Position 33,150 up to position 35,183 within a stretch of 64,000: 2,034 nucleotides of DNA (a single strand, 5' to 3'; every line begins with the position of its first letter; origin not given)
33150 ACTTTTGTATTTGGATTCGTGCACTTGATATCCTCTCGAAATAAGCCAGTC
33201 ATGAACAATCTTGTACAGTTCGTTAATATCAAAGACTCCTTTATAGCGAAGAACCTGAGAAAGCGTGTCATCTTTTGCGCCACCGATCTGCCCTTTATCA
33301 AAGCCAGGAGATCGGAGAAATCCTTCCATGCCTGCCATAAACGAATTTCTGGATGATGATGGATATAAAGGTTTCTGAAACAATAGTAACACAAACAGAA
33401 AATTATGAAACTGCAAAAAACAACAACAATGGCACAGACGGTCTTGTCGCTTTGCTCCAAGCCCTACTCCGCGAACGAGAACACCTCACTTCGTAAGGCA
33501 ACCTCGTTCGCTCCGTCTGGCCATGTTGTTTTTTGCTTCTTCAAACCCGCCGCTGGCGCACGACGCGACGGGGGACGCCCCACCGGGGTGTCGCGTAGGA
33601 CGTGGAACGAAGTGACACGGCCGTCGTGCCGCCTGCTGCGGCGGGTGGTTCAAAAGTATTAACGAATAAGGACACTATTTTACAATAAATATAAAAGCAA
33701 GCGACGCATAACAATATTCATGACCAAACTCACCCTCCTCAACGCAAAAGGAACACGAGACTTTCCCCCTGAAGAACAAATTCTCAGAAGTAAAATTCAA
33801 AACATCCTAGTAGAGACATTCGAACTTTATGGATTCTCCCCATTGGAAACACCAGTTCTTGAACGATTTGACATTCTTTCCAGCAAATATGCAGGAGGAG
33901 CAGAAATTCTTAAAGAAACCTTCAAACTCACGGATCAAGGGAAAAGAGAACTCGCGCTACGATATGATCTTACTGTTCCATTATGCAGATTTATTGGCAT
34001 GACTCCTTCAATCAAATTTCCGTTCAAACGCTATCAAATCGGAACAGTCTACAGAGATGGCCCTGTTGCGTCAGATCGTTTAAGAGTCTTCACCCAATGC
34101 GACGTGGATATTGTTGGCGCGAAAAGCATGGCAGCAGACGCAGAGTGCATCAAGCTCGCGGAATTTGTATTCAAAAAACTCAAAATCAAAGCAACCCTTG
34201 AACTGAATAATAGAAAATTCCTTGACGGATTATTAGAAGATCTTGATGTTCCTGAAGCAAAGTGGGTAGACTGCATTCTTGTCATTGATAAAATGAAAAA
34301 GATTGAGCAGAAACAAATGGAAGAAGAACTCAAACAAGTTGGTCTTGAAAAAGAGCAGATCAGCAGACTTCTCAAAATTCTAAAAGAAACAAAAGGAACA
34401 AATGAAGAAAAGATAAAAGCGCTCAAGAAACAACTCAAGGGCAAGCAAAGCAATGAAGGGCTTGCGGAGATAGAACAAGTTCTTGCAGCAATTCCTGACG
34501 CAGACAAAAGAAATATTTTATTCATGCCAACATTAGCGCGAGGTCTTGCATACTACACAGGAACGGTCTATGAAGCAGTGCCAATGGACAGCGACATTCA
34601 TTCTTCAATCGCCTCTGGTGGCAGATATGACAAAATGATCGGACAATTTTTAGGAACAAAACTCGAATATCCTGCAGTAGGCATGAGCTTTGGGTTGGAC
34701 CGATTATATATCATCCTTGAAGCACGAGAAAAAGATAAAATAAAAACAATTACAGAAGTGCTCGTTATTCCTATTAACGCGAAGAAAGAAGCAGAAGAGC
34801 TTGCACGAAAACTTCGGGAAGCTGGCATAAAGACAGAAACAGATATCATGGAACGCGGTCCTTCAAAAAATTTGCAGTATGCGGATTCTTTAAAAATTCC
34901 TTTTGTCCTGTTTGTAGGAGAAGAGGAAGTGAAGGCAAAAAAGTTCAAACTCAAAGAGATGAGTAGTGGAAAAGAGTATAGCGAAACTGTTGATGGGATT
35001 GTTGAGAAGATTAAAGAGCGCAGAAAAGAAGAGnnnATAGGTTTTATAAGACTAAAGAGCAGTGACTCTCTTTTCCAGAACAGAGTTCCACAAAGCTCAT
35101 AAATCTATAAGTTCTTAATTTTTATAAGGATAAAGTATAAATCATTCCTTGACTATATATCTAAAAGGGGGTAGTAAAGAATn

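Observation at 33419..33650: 232-nt GC-rich two-domain structured element between two divergent promoters, next to hisS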

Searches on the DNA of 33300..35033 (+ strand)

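Call 4: search_rna_families(source=window, start=33300, end=33760, threshold=evalue, max_evalue=10, show_alignments=6)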
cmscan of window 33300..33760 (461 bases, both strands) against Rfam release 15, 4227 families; matches with E-value up to 10: 4.
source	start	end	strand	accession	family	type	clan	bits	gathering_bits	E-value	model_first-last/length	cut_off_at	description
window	33345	33402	+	RF00361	snoZ119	Gene; snRNA; snoRNA; CD-box;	-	16.2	70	4.9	1-98/98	no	Small nucleolar RNA Z119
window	33380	33535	+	RF01879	TUSC7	Gene; lncRNA;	-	15.2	65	6.8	1-165/165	no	Non-coding RNA LOC285194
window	33334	33410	+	RF01177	snR67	Gene; snRNA; snoRNA; CD-box;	CL00053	14.9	55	1.4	21-83/83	no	Small nucleolar RNA snR67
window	33396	33413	-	RF00184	PVX_3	Cis-reg;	-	12.2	42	6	34-53/54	no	Potato virus X cis-acting regulatory element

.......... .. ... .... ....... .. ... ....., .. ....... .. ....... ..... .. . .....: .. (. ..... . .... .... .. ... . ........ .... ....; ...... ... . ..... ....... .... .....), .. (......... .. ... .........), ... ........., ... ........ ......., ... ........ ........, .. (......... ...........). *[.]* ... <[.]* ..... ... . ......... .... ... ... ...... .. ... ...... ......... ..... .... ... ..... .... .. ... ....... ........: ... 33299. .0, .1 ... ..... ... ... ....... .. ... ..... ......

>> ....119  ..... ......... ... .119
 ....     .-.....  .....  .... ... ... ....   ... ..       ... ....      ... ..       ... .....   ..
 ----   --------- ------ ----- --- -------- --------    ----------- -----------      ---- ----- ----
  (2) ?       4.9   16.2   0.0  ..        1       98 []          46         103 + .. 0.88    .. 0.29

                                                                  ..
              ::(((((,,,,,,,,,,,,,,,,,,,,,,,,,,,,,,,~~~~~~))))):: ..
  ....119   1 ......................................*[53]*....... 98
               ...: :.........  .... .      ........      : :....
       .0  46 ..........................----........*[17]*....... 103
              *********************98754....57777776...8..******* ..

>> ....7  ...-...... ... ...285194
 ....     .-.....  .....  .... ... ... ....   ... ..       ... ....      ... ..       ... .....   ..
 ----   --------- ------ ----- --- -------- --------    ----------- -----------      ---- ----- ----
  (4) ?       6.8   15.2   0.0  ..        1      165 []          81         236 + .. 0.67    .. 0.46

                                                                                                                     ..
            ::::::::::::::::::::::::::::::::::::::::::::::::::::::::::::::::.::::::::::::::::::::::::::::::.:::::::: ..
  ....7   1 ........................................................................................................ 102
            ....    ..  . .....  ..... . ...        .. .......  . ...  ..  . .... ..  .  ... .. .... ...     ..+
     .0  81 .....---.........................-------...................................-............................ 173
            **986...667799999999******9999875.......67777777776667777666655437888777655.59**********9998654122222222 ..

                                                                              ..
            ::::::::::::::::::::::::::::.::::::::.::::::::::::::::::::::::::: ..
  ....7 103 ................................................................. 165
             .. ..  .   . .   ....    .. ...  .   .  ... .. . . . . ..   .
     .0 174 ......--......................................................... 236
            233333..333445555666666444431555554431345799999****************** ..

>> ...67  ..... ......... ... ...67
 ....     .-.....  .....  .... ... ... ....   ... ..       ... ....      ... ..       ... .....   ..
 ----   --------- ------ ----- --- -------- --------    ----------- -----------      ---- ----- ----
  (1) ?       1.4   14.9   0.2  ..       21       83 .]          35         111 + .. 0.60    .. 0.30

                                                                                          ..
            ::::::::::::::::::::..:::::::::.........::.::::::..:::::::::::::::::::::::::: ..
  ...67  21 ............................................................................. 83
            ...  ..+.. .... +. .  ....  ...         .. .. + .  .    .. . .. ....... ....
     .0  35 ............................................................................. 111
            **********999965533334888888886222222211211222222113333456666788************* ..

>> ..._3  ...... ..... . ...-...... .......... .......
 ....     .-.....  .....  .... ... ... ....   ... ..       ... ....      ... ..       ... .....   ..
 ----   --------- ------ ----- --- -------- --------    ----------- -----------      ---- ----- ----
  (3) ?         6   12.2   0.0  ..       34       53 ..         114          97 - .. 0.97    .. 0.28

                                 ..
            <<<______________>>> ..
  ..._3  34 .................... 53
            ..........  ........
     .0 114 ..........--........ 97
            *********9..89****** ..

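Call 19: search_rna_families(sources=[L009, L018, L060, L002, L005, L006, L011, L013, L020, L028, L059], threshold=gathering)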
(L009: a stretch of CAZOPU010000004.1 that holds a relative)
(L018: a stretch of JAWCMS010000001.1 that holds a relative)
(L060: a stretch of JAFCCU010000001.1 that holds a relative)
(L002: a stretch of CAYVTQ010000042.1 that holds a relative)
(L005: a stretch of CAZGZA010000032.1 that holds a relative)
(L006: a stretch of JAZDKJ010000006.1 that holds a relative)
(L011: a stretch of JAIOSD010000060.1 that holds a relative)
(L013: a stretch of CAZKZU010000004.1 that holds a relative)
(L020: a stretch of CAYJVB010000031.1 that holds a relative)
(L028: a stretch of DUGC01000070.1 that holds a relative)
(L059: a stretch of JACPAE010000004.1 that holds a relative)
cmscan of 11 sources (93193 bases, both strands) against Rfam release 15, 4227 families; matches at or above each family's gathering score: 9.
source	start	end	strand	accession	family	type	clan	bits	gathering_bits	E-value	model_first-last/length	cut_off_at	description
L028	5306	5377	+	RF00005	tRNA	Gene; tRNA;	CL00001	68.6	29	1.1e-12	1-71/71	no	tRNA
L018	3895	3966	+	RF00005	tRNA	Gene; tRNA;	CL00001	63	29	3.9e-11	1-71/71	no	tRNA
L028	3892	3965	+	RF00005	tRNA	Gene; tRNA;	CL00001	59.9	29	2.8e-10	1-71/71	no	tRNA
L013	5581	5651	+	RF00005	tRNA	Gene; tRNA;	CL00001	57.6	29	1.2e-09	1-71/71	no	tRNA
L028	901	974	+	RF00005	tRNA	Gene; tRNA;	CL00001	55.4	29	4.6e-09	1-71/71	no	tRNA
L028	979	1062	+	RF00005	tRNA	Gene; tRNA;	CL00001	53.3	29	1.8e-08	1-71/71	no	tRNA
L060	3911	3982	+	RF00005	tRNA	Gene; tRNA;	CL00001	53.2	29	2e-08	1-71/71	no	tRNA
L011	1092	1163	+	RF00005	tRNA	Gene; tRNA;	CL00001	53.2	29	1.9e-08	1-71/71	no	tRNA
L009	3893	3964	+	RF00005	tRNA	Gene; tRNA;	CL00001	45.6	29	2.3e-06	1-71/71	no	tRNA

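Call 35: search_dna_similar(query=window:33386-33687:+, collection=phages, mode=distant, max_evalue=1)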
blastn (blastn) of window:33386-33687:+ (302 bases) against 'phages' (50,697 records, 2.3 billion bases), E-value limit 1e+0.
Records with a match: 1; places in all: 1; records where one place covers at least 80% of the query: 0.
Best place of each record, by identity: 90-95% 1.
By first word of the organism name: Vibrio 1.
By host as written in the record: Vibrio cyclitrophicus 10N.286.55.E6 1.
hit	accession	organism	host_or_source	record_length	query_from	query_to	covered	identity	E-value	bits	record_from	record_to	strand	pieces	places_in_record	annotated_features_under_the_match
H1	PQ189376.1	Vibrio phage 10N.286.55.E6_PE001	Vibrio cyclitrophicus 10N.286.55.E6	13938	24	53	10%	90.0%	3e-1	42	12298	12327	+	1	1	hypothetical protein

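Call 36: search_dna_similar(query=window:33386-33687:+, collection=plasmids, mode=distant, max_evalue=1)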
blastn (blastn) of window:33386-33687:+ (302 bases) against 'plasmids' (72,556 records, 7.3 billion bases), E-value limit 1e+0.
Records with a match: 2; places in all: 2; records where one place covers at least 80% of the query: 0.
Best place of each record, by identity: >=99% 1; 80-90% 1.
By first word of the organism name: Streptomyces 1; Halarchaeum 1.
By predicted mobility (MOB-suite, as given by PLSDB): non-mobilizable 2.
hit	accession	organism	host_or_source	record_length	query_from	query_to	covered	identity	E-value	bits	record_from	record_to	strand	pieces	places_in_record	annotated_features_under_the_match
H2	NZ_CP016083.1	Streptomyces sp. SAT1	Adenophora trachelioides Maxim.,single ...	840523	192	225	11%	88.2%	9e-1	41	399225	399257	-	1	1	none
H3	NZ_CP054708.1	Halarchaeum sp. CBA1220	solar salt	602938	159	181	8%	100.0%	3e-1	43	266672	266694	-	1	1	DUF302 domain-containing protein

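Call 68: build_rna_model(alignment_id=A3)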
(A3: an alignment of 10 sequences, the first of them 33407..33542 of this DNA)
Model R1 built from alignment A3 (10 sequences, 149 columns); structure: RNAalifold consensus.
model positions 134; base pairs 48; branch points 1; effective number of sequences 0.9; information 0.59 bits per position. Calibrated on 0.2 Mb of random sequence (short: E-values are rough).
structure used (alignment columns):
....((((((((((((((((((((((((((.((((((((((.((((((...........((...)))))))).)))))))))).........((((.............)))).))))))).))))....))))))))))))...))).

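Call 69: search_with_rna_model(model_id=R1, source=window, max_evalue=10, show_alignments=4)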
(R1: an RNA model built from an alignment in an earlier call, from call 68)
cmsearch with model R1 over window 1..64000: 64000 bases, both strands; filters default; matches with E-value up to 10: 4.
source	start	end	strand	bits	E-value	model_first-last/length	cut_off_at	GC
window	33410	33542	-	137.9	4.9e-32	1-134/134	no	0.5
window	14495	14623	-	35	1.9e-06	1-134/134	no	0.5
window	33542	33646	+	31.7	1.3e-05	1-134/134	no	0.74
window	33471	33511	+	13.6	0.43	32-72/134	no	0.56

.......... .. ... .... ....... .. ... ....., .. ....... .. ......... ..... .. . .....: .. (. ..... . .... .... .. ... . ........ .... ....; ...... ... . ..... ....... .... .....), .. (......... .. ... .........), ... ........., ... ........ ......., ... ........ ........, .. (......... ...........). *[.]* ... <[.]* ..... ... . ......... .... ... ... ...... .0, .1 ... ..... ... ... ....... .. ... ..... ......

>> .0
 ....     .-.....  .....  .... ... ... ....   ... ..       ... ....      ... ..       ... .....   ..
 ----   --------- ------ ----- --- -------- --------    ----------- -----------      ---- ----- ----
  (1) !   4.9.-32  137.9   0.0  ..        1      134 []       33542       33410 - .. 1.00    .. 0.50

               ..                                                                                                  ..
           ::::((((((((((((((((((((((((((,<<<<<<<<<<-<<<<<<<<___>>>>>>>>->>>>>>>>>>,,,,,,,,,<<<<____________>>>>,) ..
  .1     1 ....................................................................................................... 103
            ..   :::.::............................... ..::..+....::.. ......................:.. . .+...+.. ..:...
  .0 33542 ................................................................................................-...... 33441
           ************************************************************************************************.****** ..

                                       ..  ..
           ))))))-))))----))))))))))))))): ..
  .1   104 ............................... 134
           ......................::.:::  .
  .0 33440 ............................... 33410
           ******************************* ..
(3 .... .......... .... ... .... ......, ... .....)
